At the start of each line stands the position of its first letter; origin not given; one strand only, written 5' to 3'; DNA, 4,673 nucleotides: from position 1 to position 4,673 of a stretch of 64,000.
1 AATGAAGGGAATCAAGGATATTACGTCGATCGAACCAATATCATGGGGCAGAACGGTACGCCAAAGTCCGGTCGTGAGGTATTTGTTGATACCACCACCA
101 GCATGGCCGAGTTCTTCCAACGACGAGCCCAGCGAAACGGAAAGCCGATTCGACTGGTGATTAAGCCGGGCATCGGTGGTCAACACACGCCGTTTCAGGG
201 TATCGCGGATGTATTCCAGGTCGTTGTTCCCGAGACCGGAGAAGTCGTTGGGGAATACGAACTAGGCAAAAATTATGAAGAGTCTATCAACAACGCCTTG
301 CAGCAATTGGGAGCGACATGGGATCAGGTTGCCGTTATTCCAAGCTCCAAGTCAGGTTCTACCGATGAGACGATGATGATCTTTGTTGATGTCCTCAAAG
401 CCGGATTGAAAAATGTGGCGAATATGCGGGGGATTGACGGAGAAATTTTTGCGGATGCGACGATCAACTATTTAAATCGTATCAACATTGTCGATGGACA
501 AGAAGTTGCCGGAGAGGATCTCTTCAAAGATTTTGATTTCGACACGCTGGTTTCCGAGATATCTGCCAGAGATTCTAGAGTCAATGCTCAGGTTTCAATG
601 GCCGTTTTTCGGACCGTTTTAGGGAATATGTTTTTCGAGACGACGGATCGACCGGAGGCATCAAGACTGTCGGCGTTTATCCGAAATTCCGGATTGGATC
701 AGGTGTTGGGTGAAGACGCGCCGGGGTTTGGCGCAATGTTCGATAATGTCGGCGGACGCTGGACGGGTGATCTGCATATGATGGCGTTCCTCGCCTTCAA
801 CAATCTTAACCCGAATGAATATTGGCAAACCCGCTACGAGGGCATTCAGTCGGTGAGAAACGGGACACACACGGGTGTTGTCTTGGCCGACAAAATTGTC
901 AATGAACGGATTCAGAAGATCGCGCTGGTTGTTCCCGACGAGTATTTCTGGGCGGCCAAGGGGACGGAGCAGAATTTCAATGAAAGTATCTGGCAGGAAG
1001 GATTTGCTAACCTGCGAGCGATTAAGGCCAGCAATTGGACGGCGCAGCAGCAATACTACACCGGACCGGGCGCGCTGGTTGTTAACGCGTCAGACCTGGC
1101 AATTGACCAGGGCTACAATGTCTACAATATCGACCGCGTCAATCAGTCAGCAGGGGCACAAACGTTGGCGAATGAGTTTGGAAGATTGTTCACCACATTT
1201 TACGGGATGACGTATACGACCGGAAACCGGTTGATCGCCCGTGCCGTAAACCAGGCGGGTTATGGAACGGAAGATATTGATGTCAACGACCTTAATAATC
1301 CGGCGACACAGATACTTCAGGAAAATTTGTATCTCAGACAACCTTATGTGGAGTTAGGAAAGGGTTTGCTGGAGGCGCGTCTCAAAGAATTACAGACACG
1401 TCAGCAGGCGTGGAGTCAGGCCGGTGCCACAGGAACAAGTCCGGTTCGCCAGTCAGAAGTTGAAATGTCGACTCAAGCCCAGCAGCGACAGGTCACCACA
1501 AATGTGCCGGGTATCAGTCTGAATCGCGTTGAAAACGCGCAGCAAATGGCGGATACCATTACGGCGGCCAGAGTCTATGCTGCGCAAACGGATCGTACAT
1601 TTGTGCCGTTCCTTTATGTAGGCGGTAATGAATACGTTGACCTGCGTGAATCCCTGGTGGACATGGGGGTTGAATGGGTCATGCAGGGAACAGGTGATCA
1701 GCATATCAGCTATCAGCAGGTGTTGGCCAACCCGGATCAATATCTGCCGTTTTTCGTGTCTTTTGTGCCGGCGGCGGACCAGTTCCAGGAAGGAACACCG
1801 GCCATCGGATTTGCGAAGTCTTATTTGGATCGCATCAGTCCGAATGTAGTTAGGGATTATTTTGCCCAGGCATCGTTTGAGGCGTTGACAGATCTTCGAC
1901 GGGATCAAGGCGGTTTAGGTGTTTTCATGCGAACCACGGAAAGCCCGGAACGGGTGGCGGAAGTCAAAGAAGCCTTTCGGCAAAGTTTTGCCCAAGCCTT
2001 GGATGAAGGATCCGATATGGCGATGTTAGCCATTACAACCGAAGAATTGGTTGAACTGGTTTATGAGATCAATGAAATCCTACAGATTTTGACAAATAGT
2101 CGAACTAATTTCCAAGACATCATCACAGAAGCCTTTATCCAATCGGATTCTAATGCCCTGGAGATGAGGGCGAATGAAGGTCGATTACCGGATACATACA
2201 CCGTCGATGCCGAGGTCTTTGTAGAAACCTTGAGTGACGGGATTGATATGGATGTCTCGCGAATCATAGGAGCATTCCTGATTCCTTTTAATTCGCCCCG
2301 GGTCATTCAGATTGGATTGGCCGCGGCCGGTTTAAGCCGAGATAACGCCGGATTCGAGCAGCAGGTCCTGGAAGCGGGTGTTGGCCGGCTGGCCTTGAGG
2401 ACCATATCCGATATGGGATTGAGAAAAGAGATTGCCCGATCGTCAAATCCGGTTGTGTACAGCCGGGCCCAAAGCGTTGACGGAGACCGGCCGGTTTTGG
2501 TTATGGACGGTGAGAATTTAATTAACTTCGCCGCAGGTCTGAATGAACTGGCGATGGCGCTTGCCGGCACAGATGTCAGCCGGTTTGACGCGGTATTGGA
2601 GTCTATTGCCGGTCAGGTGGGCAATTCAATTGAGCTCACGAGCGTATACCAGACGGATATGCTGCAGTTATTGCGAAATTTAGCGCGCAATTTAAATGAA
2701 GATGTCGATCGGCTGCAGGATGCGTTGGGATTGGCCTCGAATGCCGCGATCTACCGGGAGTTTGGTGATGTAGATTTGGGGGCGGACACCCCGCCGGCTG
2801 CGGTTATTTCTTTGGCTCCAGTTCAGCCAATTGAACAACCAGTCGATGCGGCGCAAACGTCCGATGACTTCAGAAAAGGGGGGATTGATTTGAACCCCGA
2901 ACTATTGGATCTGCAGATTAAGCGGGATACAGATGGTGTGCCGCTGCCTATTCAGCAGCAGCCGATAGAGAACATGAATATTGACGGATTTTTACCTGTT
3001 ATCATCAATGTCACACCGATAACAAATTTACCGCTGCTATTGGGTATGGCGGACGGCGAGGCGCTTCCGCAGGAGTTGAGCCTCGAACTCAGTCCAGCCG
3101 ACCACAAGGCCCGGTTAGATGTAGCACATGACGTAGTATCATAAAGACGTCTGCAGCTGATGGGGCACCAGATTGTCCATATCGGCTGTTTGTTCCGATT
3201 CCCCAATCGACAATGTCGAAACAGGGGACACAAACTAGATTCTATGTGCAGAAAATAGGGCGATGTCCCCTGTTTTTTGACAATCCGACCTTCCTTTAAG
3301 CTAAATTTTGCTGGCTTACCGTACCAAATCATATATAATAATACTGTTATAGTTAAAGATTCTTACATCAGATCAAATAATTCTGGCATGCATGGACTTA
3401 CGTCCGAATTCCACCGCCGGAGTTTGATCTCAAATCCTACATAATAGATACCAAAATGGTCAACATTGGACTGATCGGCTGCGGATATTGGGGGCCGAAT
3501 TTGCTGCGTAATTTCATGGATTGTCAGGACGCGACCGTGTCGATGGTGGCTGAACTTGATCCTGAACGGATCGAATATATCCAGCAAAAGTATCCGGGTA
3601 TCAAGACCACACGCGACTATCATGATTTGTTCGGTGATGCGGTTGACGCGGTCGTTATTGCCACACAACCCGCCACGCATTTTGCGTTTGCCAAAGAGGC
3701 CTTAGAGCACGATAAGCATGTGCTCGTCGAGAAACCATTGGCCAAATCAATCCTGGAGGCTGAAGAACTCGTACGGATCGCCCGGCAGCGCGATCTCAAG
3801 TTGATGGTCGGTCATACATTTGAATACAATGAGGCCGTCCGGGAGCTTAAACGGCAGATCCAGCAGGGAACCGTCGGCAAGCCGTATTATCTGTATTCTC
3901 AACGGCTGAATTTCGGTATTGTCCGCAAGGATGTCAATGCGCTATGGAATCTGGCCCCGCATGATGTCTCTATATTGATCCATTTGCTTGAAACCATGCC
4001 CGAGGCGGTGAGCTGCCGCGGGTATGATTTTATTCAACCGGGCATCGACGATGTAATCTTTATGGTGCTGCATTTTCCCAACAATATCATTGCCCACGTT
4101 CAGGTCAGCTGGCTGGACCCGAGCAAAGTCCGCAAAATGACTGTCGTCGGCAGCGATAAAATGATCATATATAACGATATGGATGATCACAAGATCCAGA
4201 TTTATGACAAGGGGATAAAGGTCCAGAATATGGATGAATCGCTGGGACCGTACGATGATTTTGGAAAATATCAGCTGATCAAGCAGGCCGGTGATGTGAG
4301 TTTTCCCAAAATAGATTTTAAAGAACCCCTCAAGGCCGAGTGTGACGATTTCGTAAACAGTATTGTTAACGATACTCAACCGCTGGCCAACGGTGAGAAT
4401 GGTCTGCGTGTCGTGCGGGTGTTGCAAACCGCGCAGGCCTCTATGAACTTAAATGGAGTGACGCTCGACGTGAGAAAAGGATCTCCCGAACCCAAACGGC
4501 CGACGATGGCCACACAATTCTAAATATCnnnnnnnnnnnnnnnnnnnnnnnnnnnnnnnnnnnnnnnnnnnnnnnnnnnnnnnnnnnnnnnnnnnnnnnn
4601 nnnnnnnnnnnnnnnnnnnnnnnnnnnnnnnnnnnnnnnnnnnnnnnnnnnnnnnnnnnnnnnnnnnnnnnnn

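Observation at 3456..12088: A WbpB/WbpE/WbpD-like module plus a translationally coupled chain of glycosyltransferases ending in a YfhO-like GT-C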

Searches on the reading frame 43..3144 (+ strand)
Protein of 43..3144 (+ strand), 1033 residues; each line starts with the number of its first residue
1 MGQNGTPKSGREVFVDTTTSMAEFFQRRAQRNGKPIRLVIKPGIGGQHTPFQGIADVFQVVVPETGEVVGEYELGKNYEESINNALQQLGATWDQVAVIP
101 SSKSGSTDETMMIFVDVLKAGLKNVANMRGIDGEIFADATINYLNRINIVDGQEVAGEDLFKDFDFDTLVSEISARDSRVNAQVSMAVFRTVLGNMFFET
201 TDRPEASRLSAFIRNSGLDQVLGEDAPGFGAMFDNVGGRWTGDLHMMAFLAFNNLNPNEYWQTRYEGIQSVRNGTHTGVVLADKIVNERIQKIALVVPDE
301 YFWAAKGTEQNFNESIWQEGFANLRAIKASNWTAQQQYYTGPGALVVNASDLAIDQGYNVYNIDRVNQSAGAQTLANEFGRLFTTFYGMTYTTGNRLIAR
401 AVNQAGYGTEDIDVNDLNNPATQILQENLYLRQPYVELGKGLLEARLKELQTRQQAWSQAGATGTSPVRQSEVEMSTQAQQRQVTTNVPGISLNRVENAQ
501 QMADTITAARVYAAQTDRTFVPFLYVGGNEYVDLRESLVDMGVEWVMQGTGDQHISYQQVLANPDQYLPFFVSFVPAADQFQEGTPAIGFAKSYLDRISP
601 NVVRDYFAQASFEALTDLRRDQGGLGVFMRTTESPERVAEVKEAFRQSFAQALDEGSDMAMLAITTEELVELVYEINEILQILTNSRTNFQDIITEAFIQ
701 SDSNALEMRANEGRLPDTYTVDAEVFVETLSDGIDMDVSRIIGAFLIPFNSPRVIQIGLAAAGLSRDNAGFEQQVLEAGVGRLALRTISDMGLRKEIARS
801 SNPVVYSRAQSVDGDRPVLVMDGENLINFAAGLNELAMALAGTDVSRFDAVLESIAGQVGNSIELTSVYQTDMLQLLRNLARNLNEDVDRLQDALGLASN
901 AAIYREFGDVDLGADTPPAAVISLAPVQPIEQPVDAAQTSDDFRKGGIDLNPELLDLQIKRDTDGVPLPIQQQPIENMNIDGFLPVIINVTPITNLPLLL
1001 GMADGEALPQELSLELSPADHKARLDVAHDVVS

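Call 3: search_protein_families(library=pfam, proteins=[window:43-3144:+], max_evalue=0.01)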
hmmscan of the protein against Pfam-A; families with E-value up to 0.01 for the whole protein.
window:43-3144:+ (1033 aa): 1 family
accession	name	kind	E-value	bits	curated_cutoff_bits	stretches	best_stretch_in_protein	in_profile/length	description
PF14804.11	Jag_N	-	0.007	17.2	25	0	75-98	3-26/50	Jag N-terminus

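Call 4: search_protein_families(library=ncbifam, proteins=[window:43-3144:+], max_evalue=0.01)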
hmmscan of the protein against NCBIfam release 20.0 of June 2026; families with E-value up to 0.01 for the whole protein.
window:43-3144:+ (1033 aa): 0 families

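Call 77: search_solved_structures(query=window:43-3141:+, max_evalue=1)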
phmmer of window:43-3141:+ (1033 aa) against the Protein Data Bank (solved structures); distinct sequences matched with E-value up to 1: 3.
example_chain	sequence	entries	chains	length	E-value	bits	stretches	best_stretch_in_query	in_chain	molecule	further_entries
6ejq_A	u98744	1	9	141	0.33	12.3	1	851-891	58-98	Terminase small subunit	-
6v1i_A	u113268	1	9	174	0.42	11.9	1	851-891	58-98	Small terminase protein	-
4xvn_A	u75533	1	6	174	0.48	11.8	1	851-891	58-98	Small terminase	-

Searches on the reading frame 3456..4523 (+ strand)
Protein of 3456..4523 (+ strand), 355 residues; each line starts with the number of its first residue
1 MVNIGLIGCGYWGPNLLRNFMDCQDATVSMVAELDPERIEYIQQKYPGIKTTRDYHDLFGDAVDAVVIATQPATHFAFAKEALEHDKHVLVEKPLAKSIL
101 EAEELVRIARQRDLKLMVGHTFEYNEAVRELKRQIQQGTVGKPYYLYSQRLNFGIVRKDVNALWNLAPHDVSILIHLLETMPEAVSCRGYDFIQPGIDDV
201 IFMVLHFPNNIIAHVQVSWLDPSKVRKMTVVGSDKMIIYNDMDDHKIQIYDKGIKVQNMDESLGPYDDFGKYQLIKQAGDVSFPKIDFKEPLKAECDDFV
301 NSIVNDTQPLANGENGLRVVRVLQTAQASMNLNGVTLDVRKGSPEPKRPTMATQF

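Call 3: search_protein_families(library=pfam, proteins=[window:3456-4523:+], max_evalue=0.01)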
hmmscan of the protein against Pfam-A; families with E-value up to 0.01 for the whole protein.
window:3456-4523:+ (355 aa): 4 families
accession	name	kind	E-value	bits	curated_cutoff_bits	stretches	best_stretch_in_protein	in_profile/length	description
PF01408.29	GFO_IDH_MocA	-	3.6e-24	86.2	24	1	2-120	1-120/120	Oxidoreductase family, NAD-binding Rossmann fold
PF22725.1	GFO_IDH_MocA_C3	-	2.6e-14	53.7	27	1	128-237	1-123/124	GFO/IDH/MocA C-terminal domain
PF02894.22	GFO_IDH_MocA_C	-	4.7e-10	40.1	22.9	1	160-331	40-211/218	Oxidoreductase family, C-terminal alpha/beta domain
PF03807.23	F420_oxidored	-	9.1e-06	26.6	21.6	1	4-88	2-86/94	NADP oxidoreductase coenzyme F420-dependent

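Call 4: search_protein_families(library=ncbifam, proteins=[window:3456-4523:+], max_evalue=0.01)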
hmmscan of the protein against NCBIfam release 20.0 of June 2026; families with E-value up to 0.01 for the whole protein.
window:3456-4523:+ (355 aa): 12 families
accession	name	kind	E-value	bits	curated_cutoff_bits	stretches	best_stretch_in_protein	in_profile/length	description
NF040723.1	UDP-GlcNAcDh_Arch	equivalog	4.7e-53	180.7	450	2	3-254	2-251/302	UDP-N-acetylglucosamine 3-dehydrogenase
TIGR04380.1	myo_inos_iolG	equivalog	8.7e-28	97.1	355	1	1-251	1-264/330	inositol 2-dehydrogenase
NF041392.1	XylDh_Gfo6_Halo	equivalog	2.4e-23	82.5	350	1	2-149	17-169/350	D-xylose 1-dehydrogenase Gfo6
NF008607.0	PRK11579.1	subfamily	8.6e-18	64.4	330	1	2-164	5-163/346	oxidoreductase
NF058561.1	BT_2158_fam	equivalog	1.8e-17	63.1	750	1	2-142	36-176/487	glycoside 3-dehydrogenase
NF052479.1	LevoglcsnDh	equivalog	3.1e-15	55.8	650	1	28-142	38-153/386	levoglucosan dehydrogenase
NF007574.0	PRK10206.1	equivalog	2.1e-13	50.1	352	1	41-235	43-243/345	oxidoreductase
NF052679.1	InsChiInosDhIolG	equivalog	1.1e-11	44.3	540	1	2-178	3-185/343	bifunctional inositol 2-dehydrogenase/D-chiro-inositol 1-dehydrogenase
NF058563.1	BT_2159_fam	equivalog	1.2e-11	44.2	650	1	2-142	1-142/350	disaccharide 3-dehydrogenase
NF009830.0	PRK13304.1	equivalog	2.2e-05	24.1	267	1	1-92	1-91/265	aspartate dehydrogenase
NF009825.0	PRK13302.1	equivalog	0.0022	17.5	253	1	4-118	9-121/271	aspartate dehydrogenase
NF005814.0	PRK07680.1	equivalog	0.0032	16.7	278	1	3-89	2-91/275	late competence protein ComER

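Call 13: search_solved_structures(query=window:3456-4523:+, max_evalue=1e-10)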
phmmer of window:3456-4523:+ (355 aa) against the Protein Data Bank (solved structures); distinct sequences matched with E-value up to 1e-10: 24.
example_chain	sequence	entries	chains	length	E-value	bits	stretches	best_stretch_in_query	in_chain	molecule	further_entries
3c1a_A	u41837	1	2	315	2.8e-21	79.3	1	2-249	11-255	Putative oxidoreductase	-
6o15_A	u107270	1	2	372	1.6e-17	67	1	1-216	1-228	Uncharacterized oxidoreductase YjhC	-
5uhw_A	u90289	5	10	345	1.7e-17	66.9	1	5-154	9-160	Oxidoreductase protein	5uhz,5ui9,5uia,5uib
7bvj_A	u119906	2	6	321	3e-17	66.1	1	57-254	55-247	Oxidoreductase, NAD-binding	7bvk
6z3b_B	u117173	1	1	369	2.2e-16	63.3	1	3-211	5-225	Gfo/Idh/MocA family oxidoreductase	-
6z3b_A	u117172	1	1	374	2.2e-16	63.2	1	3-212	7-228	Gfo/Idh/MocA family oxidoreductase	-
6z3c_AAA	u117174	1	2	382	2.4e-16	63.1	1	3-211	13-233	Gfo/Idh/MocA family oxidoreductase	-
3ezy_A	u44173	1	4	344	3.2e-15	59.4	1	3-147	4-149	Dehydrogenase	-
3e82_A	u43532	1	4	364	2e-13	53.5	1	2-256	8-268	Putative oxidoreductase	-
3ec7_A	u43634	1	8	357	4.6e-13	52.3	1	3-179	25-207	Putative Dehydrogenase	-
1evj_A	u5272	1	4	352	5.7e-13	52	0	5-143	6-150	GLUCOSE-FRUCTOSE OXIDOREDUCTASE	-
5a02_A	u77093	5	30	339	8.2e-13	51.5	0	5-141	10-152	ALDOSE-ALDOSE OXIDOREDUCTASE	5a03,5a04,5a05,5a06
1ofg_A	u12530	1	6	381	1.4e-12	50.7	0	5-143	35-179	GLUCOSE-FRUCTOSE OXIDOREDUCTASE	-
1ryd_A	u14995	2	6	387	1.5e-12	50.6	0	5-143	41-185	glucose-fructose oxidoreductase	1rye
8tdh_A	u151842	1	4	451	2.2e-12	50.1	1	3-142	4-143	Predicted dehydrogenases and related proteins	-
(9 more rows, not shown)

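Call 66: search_solved_structures(query=A3, max_evalue=0.001, show_alignments=0)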
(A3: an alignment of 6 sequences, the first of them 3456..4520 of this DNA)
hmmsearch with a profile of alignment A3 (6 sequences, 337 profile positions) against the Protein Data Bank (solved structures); distinct sequences matched with E-value up to 0.001: 101 (the best 60 are shown).
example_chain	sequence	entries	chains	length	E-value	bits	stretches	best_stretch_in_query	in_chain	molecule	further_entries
3c1a_A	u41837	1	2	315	8e-35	123.9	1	3-252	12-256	Putative oxidoreductase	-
3ezy_A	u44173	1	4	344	5.1e-31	111.4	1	3-261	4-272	Dehydrogenase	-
7bvj_A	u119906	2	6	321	1.5e-30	109.9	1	4-323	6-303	Oxidoreductase, NAD-binding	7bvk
6z3b_B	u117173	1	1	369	2.4e-29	105.9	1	5-214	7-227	Gfo/Idh/MocA family oxidoreductase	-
6z3b_A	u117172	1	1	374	2.5e-29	105.8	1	5-214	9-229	Gfo/Idh/MocA family oxidoreductase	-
6z3c_AAA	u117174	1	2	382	2.5e-29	105.8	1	5-214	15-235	Gfo/Idh/MocA family oxidoreductase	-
3ec7_A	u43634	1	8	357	1.6e-28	103.1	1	3-217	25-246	Putative Dehydrogenase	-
6o15_A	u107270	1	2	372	7e-27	97.8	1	1-215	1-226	Uncharacterized oxidoreductase YjhC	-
3cea_A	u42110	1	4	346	1.1e-26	97.1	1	4-328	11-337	Myo-inositol 2-dehydrogenase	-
7xr9_A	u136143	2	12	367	3.3e-26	95.5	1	3-149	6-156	DgpA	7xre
3e18_A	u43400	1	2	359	1.5e-24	90.1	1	4-331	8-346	oxidoreductase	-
3e82_A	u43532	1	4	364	6.1e-24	88.1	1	2-239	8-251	Putative oxidoreductase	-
6jw6_A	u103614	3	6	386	3.6e-23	85.6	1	3-223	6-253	Dehydrogenase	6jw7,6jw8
9azo_A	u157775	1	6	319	1.1e-22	83.9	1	2-178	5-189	PmdC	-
4hkt_A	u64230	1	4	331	1.3e-22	83.8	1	3-200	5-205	Inositol 2-dehydrogenase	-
3q2k_A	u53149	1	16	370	1.8e-20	76.7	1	3-327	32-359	oxidoreductase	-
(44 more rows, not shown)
